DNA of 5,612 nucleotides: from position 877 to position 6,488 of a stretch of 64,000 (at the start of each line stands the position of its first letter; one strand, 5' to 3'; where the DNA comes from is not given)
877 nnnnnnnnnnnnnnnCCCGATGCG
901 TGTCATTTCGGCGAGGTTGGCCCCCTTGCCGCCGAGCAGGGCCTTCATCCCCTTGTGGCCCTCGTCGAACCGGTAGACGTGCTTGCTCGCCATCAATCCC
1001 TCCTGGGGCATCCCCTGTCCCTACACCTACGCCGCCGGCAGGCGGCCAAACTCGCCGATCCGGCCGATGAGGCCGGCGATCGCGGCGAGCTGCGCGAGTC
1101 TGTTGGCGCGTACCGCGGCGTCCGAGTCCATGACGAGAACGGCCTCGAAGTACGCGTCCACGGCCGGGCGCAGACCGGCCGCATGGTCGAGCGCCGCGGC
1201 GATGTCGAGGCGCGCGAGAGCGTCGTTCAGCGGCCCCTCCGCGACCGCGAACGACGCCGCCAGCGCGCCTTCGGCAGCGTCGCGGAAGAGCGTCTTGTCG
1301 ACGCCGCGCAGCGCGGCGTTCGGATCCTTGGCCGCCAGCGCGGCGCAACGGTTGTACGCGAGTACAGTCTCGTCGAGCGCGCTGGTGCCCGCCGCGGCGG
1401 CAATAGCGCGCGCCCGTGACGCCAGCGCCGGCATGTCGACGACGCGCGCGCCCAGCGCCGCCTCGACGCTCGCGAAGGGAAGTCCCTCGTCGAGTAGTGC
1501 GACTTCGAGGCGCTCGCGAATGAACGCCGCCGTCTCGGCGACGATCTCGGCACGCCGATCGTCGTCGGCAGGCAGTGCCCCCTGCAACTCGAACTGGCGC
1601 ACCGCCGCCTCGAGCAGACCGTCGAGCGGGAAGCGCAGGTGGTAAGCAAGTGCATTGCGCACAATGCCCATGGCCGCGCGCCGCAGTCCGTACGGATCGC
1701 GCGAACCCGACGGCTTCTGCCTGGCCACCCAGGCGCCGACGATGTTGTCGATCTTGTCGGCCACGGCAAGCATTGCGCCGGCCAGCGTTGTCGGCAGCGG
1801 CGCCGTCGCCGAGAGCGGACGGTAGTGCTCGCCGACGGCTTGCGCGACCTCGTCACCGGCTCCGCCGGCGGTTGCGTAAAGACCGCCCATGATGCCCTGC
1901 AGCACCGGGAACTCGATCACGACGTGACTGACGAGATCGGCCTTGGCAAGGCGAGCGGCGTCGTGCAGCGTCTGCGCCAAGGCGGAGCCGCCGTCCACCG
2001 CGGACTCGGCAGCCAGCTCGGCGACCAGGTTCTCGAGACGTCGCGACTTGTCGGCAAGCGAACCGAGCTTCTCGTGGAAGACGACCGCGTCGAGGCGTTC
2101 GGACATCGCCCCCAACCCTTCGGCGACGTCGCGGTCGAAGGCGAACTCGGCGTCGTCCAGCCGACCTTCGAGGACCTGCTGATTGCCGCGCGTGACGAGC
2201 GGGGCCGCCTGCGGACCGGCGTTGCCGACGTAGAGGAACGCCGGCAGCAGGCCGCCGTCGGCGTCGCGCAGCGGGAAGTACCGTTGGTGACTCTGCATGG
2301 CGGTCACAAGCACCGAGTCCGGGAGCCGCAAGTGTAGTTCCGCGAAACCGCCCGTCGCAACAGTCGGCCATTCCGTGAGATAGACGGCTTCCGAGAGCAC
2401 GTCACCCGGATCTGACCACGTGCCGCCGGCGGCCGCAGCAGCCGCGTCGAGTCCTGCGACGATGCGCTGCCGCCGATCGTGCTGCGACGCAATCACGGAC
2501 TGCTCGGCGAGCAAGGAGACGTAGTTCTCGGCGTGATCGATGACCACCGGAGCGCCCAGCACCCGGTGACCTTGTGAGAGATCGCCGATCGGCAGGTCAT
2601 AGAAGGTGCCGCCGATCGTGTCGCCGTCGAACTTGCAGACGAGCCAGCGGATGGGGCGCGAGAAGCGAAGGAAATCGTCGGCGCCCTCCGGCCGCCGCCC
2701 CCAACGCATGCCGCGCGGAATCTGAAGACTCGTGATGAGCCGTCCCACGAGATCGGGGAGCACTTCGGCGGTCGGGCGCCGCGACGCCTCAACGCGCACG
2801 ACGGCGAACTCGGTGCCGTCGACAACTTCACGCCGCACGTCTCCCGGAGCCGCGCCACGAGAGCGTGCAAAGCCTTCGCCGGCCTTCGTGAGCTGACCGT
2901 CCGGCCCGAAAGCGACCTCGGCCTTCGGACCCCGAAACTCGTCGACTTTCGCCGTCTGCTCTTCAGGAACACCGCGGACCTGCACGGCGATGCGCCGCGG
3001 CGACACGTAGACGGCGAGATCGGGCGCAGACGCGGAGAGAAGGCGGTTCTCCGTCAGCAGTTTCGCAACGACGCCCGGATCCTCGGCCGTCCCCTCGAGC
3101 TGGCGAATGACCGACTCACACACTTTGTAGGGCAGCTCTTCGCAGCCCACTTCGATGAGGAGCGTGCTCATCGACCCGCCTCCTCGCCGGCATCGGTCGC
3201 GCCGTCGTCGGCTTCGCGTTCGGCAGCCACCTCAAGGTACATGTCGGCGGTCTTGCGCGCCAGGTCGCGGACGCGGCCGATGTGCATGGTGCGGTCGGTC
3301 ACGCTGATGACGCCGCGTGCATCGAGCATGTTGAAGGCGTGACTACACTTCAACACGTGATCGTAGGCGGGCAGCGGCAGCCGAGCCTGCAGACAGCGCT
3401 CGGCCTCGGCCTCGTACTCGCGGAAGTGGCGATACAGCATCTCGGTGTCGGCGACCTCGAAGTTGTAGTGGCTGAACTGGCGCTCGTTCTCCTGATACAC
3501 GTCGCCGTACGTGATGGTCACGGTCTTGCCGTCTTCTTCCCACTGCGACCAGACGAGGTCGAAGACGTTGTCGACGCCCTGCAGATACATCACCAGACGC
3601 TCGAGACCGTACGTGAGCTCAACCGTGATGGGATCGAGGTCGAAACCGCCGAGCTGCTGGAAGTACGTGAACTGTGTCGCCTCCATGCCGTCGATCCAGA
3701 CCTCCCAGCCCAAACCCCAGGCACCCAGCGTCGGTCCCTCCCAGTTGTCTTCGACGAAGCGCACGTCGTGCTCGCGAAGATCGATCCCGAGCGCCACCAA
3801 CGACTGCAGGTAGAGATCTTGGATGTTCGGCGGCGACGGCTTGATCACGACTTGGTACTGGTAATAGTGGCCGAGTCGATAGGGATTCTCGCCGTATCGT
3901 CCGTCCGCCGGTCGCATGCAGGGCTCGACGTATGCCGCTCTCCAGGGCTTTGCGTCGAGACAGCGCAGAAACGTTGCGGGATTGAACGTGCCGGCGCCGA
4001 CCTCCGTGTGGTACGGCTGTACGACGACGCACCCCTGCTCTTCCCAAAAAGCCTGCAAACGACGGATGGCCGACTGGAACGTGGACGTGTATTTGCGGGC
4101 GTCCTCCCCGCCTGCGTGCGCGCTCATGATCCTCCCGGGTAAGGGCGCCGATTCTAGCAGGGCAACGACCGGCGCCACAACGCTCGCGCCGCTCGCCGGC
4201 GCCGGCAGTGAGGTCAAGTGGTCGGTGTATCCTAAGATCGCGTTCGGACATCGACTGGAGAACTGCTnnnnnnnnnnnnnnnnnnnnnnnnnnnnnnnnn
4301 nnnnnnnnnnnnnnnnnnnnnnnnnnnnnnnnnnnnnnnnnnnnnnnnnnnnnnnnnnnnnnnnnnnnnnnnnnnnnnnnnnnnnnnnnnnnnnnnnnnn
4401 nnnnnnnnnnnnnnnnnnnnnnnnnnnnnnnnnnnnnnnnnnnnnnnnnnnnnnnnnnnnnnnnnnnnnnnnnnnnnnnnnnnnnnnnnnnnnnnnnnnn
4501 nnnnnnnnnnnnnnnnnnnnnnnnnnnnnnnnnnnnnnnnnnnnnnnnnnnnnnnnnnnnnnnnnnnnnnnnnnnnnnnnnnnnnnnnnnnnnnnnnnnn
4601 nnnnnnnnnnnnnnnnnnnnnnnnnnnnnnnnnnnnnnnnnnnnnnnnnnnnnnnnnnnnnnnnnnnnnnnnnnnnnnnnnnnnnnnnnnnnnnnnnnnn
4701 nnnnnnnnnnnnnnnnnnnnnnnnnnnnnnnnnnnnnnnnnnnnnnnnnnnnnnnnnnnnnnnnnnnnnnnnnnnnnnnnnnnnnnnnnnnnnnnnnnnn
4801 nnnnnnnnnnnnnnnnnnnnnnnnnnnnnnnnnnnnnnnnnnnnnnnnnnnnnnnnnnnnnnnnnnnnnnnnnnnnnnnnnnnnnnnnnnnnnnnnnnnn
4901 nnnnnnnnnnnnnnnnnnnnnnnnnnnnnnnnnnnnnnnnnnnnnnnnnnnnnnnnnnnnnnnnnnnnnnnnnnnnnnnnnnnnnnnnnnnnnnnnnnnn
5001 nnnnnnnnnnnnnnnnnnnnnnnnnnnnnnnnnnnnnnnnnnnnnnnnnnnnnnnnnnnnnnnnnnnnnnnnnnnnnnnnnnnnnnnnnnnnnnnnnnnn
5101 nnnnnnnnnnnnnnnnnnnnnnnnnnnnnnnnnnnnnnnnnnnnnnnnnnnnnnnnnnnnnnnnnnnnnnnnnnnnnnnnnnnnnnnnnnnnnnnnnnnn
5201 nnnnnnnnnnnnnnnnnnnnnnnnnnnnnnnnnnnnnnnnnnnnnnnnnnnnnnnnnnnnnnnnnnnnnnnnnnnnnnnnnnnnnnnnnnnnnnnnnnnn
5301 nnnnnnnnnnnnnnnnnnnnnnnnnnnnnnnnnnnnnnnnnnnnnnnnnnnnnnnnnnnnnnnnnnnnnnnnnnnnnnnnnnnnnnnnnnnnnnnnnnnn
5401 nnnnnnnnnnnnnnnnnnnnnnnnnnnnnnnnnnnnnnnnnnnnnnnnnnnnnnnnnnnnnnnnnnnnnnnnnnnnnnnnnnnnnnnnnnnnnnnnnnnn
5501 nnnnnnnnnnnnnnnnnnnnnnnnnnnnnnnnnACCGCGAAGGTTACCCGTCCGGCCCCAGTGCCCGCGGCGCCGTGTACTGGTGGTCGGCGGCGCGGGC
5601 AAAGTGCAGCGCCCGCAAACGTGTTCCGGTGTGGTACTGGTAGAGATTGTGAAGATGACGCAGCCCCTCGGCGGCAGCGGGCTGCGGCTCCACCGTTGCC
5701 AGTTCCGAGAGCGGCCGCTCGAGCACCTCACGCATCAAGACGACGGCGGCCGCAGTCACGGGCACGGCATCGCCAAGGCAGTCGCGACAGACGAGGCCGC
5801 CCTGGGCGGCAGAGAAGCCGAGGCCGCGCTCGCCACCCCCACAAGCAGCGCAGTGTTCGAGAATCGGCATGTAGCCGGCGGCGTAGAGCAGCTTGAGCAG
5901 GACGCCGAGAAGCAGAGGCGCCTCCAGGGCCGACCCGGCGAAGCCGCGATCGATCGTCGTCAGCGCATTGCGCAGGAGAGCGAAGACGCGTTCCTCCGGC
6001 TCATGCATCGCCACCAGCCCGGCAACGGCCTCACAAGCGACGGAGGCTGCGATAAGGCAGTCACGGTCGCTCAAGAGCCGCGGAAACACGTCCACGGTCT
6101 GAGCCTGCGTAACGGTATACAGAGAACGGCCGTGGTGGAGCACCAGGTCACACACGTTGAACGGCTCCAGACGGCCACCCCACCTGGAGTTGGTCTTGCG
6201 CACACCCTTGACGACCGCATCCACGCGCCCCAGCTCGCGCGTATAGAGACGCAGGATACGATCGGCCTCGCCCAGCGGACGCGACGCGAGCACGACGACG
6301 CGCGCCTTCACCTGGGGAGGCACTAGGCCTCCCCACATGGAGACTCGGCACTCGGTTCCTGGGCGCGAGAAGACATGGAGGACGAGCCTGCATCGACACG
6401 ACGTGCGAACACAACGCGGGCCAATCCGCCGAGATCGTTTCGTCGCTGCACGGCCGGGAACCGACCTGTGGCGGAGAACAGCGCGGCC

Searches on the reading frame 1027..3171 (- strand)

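Call 5: search_protein_families(library=pfam, proteins=[window:1027-3171:-], max_evalue=0.1)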
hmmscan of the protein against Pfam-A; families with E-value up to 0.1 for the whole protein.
window:1027-3171:- (714 aa): 2 families
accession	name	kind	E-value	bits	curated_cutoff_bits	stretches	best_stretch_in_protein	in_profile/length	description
PF02092.22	tRNA_synt_2f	-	2.8e-161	538.5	29.2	1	4-573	1-535/536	Glycyl-tRNA synthetase beta subunit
PF05746.21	DALR_1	-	0.00013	22.5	22.3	1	605-699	4-99/117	DALR anticodon binding domain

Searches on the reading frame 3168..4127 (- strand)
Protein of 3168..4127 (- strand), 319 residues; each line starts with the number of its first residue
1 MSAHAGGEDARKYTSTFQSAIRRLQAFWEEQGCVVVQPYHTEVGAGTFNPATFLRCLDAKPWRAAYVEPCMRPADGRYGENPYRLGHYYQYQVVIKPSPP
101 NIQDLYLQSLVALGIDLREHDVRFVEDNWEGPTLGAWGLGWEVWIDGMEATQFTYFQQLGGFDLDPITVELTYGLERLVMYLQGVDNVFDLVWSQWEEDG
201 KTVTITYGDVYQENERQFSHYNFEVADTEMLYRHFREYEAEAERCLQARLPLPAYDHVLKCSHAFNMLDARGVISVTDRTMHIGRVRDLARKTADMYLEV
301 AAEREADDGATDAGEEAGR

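Call 5: search_protein_families(library=pfam, proteins=[window:3168-4127:-], max_evalue=0.1)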
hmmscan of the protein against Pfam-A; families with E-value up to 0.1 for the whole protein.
window:3168-4127:- (319 aa): 1 family
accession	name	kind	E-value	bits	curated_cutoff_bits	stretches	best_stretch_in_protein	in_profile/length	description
PF02091.20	tRNA-synt_2e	-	3.5e-141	469.8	27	1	17-299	1-275/278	Glycyl-tRNA synthetase alpha subunit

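Call 6: search_protein_families(library=ncbifam, proteins=[window:3168-4127:-], max_evalue=0.1)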
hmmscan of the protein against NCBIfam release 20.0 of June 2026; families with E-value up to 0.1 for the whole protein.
window:3168-4127:- (319 aa): 4 families
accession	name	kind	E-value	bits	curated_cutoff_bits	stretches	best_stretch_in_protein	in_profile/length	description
NF011499.0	PRK14908.1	equivalog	3.4e-156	522.3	1244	1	14-311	4-293/998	glycine--tRNA ligase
NF006827.1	PRK09348.1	equivalog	2.9e-141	469.7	369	1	16-299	1-276/276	glycine--tRNA ligase subunit alpha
TIGR00388.1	glyQ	equivalog_domain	4e-141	469.4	361.45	1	16-304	2-286/293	glycine--tRNA ligase subunit alpha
TIGR03683.1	A-tRNA_syn_arch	equivalog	0.076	11.2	744.7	0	114-195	172-263/902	alanine--tRNA ligase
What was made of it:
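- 3168..4127 (-): glyQ (glycine-tRNA ligase alpha). Flanking gene, divergent from the target. calls 5, 6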

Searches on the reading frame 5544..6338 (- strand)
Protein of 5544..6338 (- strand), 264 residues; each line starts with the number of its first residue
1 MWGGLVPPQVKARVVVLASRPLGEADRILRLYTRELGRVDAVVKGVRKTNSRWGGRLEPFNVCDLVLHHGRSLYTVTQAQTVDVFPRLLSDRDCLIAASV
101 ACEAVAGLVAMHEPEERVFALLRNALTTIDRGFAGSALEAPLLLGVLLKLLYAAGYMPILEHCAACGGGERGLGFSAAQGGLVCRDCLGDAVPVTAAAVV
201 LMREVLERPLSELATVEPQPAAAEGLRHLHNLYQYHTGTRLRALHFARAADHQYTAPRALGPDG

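Call 5: search_protein_families(library=pfam, proteins=[window:5544-6338:-], max_evalue=0.1)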
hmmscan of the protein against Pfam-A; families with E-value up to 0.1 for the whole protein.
window:5544-6338:- (264 aa): 2 families
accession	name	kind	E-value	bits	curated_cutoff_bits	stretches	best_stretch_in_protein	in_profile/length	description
PF11967.14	RecO_N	-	2.7e-22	79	27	1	10-85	4-80/80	Recombination protein O N terminal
PF02565.21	RecO_C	-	5.7e-20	72.1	22.1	1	90-244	2-156/157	Recombination protein O C terminal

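Call 6: search_protein_families(library=ncbifam, proteins=[window:5544-6338:-], max_evalue=0.1)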
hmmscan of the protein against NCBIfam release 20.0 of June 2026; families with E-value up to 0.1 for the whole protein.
window:5544-6338:- (264 aa): 1 family
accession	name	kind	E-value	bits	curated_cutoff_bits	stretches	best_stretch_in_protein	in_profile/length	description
TIGR00613.1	reco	equivalog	1.4e-40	139.2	48.7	1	12-247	3-236/239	DNA repair protein RecO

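Call 88: find_related_loci(query=window:5544-6338:-, collection=metagenome_contigs, flank=6000)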
Query window:5544-6338:- (264 aa) in metagenome_contigs; peptide patterns used: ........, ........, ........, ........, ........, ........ (x = any residue, [..] = any of these).
174 stretches matched a pattern; 59 encode a relative of the query (tblastn E <= 1e-3); 59 distinct loci.
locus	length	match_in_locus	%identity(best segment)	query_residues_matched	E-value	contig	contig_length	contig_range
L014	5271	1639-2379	74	3-249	3e-104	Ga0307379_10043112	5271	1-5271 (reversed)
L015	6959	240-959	71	11-250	2e-103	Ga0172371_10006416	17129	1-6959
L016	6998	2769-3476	70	11-246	9e-103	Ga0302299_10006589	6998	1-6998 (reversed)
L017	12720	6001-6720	72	11-250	3e-101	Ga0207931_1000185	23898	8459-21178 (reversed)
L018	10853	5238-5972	71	11-255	6e-101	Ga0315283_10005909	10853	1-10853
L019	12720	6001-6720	72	11-250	9e-101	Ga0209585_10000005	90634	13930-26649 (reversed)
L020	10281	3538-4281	72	3-250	5e-100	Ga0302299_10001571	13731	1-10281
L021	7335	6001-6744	72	3-250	5e-100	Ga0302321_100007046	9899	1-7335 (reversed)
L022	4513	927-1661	75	5-249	4e-99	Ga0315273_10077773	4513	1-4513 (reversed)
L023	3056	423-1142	71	11-250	2e-101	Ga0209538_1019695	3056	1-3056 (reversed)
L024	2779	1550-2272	75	9-249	5e-102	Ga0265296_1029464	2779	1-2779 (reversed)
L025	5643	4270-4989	72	11-250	6e-99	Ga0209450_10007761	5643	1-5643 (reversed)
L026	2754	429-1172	72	3-250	8e-102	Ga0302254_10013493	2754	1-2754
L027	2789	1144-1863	71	11-250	1e-101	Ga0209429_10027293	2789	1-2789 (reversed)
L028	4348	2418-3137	71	11-250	4e-97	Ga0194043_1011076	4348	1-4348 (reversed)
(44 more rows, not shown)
